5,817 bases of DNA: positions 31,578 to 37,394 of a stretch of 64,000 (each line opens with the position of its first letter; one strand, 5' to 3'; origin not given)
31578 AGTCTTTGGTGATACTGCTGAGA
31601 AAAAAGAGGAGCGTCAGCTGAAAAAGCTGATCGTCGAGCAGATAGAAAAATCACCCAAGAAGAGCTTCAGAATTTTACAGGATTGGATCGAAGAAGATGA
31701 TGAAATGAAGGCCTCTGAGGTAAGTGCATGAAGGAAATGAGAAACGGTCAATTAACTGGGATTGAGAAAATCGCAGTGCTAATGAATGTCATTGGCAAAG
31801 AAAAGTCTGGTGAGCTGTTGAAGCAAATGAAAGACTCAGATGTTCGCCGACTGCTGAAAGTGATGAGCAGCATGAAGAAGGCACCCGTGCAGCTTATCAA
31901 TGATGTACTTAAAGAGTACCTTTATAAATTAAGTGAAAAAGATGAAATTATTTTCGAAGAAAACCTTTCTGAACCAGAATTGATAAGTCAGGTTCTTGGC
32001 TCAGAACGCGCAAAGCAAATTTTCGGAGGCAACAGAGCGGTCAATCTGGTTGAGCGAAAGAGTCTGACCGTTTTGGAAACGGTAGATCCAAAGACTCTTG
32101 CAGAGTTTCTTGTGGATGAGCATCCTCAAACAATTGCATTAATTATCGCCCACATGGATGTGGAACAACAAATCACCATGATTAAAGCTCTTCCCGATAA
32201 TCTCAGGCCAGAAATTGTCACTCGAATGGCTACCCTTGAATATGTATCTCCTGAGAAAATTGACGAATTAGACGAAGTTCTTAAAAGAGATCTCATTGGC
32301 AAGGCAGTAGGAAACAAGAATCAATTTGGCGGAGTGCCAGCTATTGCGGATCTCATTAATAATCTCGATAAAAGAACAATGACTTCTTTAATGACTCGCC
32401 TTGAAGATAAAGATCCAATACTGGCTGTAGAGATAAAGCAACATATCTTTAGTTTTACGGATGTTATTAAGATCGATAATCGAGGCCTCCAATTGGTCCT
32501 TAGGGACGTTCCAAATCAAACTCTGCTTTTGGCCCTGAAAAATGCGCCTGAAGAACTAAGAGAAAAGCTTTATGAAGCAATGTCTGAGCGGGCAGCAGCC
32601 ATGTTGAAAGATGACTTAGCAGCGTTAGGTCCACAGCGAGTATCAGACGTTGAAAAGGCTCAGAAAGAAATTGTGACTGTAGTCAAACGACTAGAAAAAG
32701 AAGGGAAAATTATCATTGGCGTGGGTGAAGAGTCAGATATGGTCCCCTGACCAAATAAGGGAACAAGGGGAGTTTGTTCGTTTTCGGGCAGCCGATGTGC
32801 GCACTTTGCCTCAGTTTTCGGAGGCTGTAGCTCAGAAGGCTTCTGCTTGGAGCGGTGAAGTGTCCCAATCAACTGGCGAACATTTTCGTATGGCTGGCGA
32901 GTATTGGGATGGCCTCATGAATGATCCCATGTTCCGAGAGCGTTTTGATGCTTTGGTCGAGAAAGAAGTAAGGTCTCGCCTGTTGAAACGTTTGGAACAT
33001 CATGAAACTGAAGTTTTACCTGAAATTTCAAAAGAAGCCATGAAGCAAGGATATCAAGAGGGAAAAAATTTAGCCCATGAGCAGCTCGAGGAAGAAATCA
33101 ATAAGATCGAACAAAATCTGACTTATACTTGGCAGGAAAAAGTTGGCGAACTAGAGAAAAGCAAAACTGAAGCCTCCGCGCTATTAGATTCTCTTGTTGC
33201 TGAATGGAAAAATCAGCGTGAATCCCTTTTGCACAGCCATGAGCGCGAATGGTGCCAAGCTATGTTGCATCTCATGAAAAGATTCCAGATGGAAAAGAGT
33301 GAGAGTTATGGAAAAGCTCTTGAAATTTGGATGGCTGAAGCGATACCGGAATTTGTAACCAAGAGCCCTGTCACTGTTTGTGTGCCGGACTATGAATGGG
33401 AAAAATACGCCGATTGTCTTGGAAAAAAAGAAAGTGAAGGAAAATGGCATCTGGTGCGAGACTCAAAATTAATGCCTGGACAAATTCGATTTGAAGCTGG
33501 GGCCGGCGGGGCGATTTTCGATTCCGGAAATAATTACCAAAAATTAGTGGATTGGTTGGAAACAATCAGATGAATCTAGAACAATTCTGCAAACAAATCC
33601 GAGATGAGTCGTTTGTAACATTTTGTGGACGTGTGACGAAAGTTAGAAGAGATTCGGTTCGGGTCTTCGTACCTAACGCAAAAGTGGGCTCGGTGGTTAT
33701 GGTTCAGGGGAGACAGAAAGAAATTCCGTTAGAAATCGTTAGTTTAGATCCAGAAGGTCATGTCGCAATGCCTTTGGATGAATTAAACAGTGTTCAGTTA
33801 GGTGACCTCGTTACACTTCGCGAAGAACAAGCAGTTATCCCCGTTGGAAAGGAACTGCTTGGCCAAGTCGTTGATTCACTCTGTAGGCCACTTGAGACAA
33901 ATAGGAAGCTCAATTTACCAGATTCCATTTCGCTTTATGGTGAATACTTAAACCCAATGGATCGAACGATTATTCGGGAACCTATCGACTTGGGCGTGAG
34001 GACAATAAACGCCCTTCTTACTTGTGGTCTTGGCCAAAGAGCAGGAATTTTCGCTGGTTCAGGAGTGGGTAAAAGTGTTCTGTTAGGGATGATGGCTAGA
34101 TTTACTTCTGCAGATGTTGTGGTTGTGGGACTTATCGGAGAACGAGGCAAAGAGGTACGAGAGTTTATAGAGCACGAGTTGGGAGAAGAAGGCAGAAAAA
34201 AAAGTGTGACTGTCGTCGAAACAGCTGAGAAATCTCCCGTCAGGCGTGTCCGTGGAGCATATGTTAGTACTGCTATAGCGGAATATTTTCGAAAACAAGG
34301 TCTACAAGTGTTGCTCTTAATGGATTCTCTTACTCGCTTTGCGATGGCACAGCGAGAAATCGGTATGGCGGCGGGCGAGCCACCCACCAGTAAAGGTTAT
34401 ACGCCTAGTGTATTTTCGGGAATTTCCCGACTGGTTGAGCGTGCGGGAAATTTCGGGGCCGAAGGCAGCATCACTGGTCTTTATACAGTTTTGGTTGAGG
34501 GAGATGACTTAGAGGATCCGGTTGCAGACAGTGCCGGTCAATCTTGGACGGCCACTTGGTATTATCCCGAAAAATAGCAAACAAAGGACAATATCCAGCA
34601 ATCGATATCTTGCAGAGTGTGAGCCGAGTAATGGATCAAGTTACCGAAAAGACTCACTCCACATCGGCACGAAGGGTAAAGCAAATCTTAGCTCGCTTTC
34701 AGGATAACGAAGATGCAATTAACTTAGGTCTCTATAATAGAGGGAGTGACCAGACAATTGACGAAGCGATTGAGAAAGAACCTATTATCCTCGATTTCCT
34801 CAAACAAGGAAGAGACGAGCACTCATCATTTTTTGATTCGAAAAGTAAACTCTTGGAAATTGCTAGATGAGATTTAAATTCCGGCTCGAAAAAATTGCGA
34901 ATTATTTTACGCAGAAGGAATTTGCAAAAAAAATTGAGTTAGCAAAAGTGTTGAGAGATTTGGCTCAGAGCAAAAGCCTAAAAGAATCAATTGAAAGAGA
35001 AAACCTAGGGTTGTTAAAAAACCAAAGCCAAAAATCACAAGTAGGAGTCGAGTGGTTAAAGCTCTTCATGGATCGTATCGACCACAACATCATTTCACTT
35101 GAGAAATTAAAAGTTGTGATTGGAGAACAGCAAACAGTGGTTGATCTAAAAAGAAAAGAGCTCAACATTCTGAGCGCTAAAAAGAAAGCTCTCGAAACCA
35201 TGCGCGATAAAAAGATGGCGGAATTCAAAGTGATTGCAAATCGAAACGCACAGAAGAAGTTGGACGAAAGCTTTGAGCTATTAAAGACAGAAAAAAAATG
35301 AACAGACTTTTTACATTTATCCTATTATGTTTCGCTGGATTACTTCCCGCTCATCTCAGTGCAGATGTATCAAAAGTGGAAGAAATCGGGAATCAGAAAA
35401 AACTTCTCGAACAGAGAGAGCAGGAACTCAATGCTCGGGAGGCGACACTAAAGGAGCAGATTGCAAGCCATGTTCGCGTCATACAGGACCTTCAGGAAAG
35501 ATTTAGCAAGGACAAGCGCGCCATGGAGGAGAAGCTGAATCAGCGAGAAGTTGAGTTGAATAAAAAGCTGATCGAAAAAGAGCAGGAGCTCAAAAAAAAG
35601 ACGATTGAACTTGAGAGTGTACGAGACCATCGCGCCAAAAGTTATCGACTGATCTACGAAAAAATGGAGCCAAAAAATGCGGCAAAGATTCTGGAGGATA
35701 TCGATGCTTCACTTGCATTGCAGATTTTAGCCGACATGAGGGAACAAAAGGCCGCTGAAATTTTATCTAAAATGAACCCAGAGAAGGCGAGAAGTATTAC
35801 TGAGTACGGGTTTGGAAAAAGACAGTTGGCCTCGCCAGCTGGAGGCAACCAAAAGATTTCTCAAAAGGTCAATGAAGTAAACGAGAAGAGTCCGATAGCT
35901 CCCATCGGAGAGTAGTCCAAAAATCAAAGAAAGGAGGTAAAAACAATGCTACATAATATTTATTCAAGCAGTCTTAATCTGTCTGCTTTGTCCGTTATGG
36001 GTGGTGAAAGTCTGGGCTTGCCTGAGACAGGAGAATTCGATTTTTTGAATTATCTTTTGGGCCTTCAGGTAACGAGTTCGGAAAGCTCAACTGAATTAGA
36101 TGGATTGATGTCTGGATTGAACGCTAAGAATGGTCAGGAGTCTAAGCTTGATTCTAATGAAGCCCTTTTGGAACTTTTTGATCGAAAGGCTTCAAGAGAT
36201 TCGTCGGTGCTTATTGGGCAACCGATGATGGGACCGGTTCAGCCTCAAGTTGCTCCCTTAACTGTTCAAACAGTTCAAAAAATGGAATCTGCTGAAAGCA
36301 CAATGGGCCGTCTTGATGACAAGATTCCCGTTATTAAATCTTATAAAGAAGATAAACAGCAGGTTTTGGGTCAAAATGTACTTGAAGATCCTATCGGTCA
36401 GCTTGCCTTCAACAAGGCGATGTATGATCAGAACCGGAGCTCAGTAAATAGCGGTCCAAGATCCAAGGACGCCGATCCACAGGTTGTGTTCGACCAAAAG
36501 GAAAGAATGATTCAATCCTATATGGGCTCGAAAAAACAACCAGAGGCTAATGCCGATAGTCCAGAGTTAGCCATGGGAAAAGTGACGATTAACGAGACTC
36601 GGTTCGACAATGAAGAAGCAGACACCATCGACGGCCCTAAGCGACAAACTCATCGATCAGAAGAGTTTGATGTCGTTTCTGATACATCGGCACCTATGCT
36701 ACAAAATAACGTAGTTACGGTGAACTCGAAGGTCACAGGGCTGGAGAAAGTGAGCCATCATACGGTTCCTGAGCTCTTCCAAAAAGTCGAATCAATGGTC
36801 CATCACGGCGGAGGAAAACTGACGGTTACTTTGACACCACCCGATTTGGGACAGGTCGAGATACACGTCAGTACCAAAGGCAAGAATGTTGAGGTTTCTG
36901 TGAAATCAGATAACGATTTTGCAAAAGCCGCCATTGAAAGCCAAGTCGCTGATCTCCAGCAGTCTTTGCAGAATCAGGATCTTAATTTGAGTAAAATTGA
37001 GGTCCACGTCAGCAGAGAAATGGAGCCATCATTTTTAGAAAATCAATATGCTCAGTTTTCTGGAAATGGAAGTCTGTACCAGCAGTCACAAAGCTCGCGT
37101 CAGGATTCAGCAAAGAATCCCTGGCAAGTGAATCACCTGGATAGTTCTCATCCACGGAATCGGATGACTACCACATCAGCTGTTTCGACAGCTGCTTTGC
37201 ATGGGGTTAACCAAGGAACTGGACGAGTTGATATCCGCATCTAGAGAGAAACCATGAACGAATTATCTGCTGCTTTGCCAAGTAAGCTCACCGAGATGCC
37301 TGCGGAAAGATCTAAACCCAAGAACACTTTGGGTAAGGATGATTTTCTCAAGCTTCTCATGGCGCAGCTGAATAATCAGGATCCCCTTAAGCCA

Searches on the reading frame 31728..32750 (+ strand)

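Call 16: search_protein_families(library=pfam, proteins=[window:31728-32750:+], max_evalue=0.0001)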
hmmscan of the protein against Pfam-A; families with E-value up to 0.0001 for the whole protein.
window:31728-32750:+ (340 aa): 4 families
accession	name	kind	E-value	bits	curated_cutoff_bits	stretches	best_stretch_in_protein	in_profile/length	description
PF01706.21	FliG_C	-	8.4e-40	135.8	23.3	1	224-330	2-108/108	FliG C-terminal domain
PF14841.11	FliG_M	-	3.3e-23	82.1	25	1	121-190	1-70/76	FliG middle domain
PF14842.11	FliG_N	-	1.4e-20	74.3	25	1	8-99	1-92/104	FliG N-terminal domain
PF03448.22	MgtE_N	-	3.9e-08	34.2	25.9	0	110-168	28-86/102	MgtE intracellular N domain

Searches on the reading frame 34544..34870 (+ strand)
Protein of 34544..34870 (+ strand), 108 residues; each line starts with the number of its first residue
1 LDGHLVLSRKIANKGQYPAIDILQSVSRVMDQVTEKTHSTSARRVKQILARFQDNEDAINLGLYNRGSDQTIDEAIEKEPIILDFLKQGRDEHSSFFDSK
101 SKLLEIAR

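Call 16: search_protein_families(library=pfam, proteins=[window:34544-34870:+], max_evalue=0.0001)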
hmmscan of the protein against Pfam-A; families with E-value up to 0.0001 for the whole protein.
window:34544-34870:+ (108 aa): 2 families
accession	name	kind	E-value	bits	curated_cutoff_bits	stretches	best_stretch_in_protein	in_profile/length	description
PF18269.6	T3SS_ATPase_C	-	4.5e-22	78.1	22.7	1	35-104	2-71/72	T3SS EscN ATPase C-terminal domain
PF00006.31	ATP-synt_ab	-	2.1e-07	31.2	29.5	1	1-27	187-213/213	ATP synthase alpha/beta family, nucleotide-binding domain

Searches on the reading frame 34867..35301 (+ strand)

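Call 16: search_protein_families(library=pfam, proteins=[window:34867-35301:+], max_evalue=0.0001)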
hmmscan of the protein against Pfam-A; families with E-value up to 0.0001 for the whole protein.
window:34867-35301:+ (144 aa): 1 family
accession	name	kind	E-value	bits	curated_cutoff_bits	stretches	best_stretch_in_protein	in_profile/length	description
PF02050.21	FliJ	-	1.7e-06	28.7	28.4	1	22-135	4-118/123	Flagellar FliJ protein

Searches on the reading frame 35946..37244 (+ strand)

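Call 16: search_protein_families(library=pfam, proteins=[window:35946-37244:+], max_evalue=0.0001)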
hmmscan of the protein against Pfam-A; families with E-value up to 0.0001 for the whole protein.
window:35946-37244:+ (432 aa): 1 family
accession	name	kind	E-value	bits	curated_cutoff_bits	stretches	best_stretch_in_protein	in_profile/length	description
PF02120.21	Flg_hook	-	2.7e-17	62.8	29.8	1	280-358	3-81/85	Flagellar hook-length control protein FliK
